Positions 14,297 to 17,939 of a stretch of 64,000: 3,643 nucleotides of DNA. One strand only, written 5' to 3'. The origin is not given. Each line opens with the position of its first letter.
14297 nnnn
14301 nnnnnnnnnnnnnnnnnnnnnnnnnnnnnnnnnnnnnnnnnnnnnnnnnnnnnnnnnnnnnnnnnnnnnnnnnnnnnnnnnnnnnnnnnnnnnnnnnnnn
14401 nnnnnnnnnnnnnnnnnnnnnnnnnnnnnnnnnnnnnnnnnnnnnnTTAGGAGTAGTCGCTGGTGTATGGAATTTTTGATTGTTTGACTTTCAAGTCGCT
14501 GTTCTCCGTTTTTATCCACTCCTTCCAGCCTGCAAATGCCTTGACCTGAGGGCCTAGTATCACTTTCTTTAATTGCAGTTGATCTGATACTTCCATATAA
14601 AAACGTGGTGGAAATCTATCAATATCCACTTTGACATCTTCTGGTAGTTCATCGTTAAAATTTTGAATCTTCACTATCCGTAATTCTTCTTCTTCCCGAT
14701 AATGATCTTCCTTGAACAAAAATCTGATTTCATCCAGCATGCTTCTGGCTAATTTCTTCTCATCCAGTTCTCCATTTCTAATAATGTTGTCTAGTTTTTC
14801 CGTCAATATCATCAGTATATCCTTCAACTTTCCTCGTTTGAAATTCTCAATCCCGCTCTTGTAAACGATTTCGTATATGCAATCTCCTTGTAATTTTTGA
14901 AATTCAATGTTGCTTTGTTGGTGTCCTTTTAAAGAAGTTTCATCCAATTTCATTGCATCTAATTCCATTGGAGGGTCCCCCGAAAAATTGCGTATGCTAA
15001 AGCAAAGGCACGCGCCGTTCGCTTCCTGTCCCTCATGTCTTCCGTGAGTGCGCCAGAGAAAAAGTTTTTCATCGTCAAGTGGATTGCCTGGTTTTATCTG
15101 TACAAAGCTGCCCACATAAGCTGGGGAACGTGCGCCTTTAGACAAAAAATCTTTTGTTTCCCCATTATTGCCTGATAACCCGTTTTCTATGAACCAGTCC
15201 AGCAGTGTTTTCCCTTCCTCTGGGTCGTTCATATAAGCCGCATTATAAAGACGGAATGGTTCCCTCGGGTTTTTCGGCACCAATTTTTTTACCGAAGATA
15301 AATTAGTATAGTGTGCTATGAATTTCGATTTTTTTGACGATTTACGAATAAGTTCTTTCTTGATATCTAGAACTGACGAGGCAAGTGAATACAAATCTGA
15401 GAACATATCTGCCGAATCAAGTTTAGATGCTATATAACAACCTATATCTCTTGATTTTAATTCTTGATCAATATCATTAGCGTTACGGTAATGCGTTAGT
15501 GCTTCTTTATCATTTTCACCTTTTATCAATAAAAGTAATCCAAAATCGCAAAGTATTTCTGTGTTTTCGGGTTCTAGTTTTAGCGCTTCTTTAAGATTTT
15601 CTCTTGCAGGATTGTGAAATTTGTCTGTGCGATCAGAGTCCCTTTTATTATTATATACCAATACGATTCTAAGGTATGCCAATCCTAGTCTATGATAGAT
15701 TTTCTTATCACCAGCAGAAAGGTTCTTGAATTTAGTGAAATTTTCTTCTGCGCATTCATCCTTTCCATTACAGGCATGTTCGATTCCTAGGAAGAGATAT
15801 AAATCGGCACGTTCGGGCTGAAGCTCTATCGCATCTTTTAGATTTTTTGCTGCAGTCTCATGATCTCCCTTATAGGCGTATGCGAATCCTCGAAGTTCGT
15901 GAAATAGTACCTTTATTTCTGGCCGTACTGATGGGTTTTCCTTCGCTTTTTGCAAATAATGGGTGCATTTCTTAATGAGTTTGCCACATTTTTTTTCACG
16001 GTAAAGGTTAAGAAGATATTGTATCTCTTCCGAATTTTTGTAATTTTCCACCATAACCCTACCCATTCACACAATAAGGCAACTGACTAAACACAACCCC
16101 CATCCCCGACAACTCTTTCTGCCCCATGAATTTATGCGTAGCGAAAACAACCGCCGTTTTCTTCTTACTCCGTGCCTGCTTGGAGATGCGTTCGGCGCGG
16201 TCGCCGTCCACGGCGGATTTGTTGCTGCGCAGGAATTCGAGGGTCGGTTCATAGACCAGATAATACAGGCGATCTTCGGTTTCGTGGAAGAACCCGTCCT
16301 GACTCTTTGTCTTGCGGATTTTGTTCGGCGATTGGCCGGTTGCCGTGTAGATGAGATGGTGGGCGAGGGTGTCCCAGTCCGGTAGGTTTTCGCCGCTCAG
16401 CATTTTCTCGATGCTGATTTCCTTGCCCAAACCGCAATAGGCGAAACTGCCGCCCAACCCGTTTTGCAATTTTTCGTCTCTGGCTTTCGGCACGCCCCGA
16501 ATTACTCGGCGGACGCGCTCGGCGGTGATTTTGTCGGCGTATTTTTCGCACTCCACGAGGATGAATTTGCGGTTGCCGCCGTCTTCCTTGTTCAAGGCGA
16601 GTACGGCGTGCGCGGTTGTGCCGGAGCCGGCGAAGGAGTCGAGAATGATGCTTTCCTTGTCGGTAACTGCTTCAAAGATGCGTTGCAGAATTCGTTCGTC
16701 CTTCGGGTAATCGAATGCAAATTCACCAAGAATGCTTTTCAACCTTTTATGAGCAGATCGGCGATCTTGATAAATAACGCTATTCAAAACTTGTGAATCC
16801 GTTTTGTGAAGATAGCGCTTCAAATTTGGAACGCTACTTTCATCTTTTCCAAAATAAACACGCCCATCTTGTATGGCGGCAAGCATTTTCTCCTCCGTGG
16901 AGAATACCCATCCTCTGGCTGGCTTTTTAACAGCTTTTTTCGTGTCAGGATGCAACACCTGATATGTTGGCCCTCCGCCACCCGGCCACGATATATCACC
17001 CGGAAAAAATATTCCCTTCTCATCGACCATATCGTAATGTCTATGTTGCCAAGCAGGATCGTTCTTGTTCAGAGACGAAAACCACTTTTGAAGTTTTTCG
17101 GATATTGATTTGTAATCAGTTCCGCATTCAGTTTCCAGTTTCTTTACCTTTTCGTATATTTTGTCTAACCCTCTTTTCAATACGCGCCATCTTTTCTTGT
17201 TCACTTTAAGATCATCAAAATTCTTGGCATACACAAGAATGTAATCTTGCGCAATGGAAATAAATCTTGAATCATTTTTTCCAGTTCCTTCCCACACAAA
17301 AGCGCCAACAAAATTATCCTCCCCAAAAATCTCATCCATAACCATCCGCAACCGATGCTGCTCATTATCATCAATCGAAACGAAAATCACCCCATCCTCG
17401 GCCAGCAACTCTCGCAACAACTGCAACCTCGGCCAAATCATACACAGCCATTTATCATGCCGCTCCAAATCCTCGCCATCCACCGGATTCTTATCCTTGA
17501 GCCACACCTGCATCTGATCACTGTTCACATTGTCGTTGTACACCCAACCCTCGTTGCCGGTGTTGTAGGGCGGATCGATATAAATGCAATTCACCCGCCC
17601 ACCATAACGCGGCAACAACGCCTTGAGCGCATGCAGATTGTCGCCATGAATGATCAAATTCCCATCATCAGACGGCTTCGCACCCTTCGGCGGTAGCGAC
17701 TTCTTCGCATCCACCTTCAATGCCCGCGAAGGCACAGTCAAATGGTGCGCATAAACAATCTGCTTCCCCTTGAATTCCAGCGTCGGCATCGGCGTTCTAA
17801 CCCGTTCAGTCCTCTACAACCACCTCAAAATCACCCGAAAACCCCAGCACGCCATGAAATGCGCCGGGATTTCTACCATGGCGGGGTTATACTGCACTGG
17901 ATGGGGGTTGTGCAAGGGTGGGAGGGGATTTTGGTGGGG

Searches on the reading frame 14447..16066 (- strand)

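Call 57: search_protein_families(library=pfam, proteins=[window:14447-16066:-], max_evalue=0.00001)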
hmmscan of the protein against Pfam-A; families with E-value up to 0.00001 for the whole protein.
window:14447-16066:- (539 aa): 1 family
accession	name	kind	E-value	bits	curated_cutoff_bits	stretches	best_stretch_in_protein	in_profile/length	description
PF13414.12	TPR_11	-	8.5e-11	41.8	26.8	0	62-94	3-35/42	TPR repeat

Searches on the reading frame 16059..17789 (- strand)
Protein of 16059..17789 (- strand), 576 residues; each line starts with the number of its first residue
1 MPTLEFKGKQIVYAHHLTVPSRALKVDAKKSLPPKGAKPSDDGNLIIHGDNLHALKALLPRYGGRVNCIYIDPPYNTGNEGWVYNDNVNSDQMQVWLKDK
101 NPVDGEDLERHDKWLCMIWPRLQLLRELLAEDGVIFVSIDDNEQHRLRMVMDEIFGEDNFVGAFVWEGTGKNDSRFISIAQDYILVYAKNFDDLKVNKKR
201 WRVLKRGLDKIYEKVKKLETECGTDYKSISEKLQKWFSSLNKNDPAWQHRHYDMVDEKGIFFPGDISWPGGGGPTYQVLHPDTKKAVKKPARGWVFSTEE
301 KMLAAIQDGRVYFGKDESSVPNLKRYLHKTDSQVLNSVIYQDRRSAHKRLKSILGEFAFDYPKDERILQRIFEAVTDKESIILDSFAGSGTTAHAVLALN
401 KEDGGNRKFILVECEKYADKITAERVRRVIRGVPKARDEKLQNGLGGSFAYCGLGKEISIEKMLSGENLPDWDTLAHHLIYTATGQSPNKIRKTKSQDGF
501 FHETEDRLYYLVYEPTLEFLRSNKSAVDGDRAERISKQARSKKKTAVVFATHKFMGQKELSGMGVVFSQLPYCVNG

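Call 57: search_protein_families(library=pfam, proteins=[window:16059-17789:-], max_evalue=0.00001)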
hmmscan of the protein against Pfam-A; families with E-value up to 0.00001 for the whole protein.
window:16059-17789:- (576 aa): 1 family
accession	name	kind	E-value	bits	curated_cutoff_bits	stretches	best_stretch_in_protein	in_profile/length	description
PF01555.25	N6_N4_Mtase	-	1.6e-33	116.9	26.7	1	66-420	1-217/221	DNA methylase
